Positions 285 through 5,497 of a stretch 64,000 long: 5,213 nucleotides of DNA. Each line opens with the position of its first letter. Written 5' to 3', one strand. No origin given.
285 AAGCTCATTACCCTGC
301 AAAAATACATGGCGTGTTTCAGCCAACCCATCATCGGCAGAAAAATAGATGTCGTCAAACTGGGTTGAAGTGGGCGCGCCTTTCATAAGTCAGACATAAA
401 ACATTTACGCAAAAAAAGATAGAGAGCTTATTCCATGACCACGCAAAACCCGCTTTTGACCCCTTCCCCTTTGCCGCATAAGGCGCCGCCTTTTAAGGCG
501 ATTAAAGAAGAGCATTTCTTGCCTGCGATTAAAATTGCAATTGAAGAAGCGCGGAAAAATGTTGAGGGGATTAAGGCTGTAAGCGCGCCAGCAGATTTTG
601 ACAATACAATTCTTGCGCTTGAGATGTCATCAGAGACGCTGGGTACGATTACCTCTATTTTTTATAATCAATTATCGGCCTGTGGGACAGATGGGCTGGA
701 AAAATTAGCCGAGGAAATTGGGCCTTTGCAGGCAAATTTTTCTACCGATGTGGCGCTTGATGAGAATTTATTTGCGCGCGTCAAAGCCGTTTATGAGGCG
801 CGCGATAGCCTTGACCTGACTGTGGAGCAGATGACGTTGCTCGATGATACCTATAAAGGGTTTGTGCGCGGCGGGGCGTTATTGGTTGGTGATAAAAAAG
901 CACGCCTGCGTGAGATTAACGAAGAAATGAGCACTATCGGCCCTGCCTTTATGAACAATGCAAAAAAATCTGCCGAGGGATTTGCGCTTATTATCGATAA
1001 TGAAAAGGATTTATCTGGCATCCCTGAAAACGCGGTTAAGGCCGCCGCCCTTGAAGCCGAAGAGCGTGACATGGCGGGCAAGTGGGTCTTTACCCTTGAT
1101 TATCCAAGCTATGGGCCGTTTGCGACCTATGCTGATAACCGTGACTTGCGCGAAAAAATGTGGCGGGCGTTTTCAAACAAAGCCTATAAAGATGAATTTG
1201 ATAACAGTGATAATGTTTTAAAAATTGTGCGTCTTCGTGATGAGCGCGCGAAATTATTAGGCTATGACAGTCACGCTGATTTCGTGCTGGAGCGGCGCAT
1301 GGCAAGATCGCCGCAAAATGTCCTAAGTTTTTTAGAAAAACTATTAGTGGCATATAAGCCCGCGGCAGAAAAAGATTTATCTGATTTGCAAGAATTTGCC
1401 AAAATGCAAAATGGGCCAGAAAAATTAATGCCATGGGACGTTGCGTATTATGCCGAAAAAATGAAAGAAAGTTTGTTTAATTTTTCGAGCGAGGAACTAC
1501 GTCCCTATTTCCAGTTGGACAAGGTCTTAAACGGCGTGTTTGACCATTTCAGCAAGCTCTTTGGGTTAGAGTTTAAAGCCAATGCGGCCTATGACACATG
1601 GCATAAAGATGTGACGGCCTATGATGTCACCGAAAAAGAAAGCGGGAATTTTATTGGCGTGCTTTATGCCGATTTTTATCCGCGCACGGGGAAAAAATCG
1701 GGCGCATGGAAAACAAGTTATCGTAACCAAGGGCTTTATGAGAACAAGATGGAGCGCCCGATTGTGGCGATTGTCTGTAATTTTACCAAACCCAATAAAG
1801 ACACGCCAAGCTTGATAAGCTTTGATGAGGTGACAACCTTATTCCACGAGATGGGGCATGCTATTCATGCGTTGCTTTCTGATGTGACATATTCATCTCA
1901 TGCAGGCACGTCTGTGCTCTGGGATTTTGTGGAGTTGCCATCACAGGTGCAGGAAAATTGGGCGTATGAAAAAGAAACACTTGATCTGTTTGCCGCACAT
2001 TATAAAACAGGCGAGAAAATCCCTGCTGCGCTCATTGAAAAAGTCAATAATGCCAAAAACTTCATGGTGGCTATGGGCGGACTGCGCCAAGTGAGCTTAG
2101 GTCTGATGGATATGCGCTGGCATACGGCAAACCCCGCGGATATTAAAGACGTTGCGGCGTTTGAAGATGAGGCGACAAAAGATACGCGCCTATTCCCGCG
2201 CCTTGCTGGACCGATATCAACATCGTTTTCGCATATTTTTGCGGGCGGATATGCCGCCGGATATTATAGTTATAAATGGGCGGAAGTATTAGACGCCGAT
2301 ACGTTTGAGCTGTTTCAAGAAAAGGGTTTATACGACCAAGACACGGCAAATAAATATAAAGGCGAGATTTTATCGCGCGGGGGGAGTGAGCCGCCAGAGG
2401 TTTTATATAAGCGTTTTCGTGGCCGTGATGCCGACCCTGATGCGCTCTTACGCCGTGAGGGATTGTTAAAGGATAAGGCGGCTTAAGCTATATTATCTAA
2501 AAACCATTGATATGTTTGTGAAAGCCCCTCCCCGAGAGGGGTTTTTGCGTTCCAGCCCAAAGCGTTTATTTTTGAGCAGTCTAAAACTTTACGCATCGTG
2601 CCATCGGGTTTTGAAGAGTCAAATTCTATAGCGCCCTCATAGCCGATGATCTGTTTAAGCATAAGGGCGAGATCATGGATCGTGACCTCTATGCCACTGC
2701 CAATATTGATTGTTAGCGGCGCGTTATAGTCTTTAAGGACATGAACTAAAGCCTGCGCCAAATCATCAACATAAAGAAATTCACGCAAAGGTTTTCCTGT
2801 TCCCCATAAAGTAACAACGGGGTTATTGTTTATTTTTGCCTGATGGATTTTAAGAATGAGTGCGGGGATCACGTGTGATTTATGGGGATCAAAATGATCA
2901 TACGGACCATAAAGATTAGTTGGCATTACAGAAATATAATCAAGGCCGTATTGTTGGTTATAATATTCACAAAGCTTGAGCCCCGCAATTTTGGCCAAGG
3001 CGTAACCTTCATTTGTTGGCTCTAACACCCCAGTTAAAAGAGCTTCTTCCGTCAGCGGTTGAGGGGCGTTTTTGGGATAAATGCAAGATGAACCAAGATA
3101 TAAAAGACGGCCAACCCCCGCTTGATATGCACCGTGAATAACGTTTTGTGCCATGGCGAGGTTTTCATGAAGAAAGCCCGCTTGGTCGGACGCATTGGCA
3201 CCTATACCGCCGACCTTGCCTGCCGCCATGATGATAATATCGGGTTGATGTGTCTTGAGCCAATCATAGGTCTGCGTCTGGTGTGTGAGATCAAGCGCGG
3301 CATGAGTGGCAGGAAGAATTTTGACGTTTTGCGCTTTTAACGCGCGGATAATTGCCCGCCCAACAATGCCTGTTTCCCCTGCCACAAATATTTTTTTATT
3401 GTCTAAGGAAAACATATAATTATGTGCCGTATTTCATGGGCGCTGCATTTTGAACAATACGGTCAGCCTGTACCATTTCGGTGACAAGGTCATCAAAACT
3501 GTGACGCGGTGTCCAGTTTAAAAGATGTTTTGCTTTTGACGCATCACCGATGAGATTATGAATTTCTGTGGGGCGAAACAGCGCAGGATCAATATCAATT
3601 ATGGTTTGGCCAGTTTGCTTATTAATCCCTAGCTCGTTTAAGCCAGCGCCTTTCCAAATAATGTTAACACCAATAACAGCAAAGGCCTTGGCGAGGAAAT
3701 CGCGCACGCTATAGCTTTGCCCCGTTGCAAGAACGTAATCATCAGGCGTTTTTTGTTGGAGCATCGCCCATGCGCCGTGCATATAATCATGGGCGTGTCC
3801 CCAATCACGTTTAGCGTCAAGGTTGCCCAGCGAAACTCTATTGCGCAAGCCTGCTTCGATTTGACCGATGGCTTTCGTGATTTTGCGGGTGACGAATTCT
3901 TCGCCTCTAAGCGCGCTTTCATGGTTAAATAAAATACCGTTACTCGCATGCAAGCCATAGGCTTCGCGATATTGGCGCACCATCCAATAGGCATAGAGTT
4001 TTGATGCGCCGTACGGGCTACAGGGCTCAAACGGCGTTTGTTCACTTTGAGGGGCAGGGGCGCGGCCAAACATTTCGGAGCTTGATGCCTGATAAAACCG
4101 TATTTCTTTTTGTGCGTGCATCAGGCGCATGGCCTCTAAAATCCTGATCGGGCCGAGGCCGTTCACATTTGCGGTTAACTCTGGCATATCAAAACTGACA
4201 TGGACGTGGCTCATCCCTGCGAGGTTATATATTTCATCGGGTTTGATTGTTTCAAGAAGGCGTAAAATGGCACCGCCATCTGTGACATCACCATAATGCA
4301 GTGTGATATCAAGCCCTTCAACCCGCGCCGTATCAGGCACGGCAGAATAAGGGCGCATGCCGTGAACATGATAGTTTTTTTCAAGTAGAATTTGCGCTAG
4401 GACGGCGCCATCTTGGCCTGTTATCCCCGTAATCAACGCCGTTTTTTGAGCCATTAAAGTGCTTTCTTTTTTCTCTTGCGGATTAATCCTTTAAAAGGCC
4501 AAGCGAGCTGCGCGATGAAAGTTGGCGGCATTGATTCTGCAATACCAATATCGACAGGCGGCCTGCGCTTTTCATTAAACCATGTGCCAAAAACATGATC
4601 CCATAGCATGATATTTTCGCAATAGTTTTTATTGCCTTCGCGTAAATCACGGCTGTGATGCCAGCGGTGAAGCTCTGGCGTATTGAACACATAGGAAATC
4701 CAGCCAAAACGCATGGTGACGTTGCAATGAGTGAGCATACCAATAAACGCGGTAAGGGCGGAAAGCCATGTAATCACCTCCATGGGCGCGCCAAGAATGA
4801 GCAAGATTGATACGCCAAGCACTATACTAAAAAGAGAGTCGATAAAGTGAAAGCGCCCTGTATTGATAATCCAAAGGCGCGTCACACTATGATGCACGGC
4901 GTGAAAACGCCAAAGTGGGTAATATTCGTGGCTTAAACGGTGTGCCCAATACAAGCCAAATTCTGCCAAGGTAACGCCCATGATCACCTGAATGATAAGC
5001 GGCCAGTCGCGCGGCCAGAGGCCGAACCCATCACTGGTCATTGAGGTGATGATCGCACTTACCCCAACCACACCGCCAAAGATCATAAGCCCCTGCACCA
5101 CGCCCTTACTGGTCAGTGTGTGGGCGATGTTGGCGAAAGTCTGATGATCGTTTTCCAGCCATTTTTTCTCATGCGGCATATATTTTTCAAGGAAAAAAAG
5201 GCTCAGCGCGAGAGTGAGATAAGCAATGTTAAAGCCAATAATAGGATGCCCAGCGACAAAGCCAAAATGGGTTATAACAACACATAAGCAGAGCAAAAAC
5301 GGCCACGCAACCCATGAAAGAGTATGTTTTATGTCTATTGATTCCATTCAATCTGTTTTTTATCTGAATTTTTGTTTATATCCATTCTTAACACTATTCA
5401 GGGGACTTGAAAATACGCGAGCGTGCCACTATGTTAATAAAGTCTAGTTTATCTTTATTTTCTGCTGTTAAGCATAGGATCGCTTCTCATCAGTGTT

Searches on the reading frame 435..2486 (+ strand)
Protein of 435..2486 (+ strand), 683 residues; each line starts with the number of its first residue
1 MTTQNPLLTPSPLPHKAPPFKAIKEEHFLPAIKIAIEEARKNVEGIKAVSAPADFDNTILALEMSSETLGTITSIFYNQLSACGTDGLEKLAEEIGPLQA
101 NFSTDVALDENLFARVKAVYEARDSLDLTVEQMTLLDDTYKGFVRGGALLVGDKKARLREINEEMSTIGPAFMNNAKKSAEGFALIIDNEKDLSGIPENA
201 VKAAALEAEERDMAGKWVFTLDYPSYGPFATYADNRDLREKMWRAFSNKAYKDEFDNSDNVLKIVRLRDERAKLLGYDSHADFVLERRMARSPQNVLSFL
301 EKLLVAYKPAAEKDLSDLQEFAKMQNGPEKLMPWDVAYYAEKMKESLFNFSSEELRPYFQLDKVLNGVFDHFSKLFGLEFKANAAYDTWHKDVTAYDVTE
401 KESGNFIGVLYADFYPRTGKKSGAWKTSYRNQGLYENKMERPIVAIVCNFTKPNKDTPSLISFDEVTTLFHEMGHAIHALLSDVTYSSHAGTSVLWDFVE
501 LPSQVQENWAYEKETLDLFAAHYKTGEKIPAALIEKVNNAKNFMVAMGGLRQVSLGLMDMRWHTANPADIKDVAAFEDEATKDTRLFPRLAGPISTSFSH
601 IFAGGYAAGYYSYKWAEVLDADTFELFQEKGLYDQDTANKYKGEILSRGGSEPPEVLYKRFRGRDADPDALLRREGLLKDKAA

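Call 56: search_protein_families(library=pfam, proteins=[window:435-2486:+], max_evalue=0.00001)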
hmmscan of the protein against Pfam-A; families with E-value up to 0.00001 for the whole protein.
window:435-2486:+ (683 aa): 1 family
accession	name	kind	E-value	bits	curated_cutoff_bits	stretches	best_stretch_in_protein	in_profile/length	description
PF01432.26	Peptidase_M3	-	1.7e-137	459.9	27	1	231-674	3-454/457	Peptidase family M3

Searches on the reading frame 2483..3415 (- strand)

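Call 56: search_protein_families(library=pfam, proteins=[window:2483-3415:-], max_evalue=0.00001)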
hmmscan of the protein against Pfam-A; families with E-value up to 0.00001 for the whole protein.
window:2483-3415:- (310 aa): 3 families
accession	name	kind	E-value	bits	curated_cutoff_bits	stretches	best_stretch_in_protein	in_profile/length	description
PF01370.27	Epimerase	-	4.7e-62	210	20.9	1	9-239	1-240/240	NAD dependent epimerase/dehydratase family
PF16363.11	GDP_Man_Dehyd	-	1.2e-15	58.3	27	1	39-300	57-331/332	GDP-mannose 4,6 dehydratase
PF04321.23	RmlD_sub_bind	-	5e-08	32.8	27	1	8-125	2-117/287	RmlD substrate binding domain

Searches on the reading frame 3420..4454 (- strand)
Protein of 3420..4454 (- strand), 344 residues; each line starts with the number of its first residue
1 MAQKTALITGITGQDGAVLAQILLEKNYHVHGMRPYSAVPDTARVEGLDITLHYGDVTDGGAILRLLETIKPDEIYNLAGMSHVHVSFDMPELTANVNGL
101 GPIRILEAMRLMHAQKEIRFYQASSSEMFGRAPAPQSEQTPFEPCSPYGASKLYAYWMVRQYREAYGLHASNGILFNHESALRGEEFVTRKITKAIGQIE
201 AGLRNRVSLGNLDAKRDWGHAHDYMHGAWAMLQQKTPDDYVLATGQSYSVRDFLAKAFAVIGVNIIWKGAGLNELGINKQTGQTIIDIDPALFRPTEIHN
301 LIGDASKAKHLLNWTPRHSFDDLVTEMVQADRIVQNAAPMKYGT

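Call 56: search_protein_families(library=pfam, proteins=[window:3420-4454:-], max_evalue=0.00001)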
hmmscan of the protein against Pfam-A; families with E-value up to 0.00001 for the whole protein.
window:3420-4454:- (344 aa): 3 families
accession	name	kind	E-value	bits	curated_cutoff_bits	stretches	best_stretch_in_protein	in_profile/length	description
PF16363.11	GDP_Man_Dehyd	-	1.5e-129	432.7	27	1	7-327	1-332/332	GDP-mannose 4,6 dehydratase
PF01370.27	Epimerase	-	2.9e-63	213.9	20.9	1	6-242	1-239/240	NAD dependent epimerase/dehydratase family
PF04321.23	RmlD_sub_bind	-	2e-09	37.4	27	1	6-164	3-141/287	RmlD substrate binding domain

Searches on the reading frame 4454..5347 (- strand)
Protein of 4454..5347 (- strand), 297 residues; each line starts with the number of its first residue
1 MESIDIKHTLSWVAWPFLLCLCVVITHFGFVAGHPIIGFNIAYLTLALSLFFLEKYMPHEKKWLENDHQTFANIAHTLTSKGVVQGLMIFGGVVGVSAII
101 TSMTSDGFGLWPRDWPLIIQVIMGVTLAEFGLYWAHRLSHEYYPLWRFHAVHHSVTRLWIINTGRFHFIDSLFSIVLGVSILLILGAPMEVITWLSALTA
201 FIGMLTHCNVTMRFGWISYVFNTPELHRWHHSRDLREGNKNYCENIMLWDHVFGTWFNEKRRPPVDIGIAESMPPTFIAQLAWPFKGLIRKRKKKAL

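Call 56: search_protein_families(library=pfam, proteins=[window:4454-5347:-], max_evalue=0.00001)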
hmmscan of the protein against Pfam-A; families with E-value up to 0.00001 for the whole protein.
window:4454-5347:- (297 aa): 1 family
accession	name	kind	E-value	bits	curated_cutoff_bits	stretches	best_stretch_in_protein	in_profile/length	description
PF04116.19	FA_hydroxylase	-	3.8e-29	102.2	31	1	122-255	2-132/132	Fatty acid hydroxylase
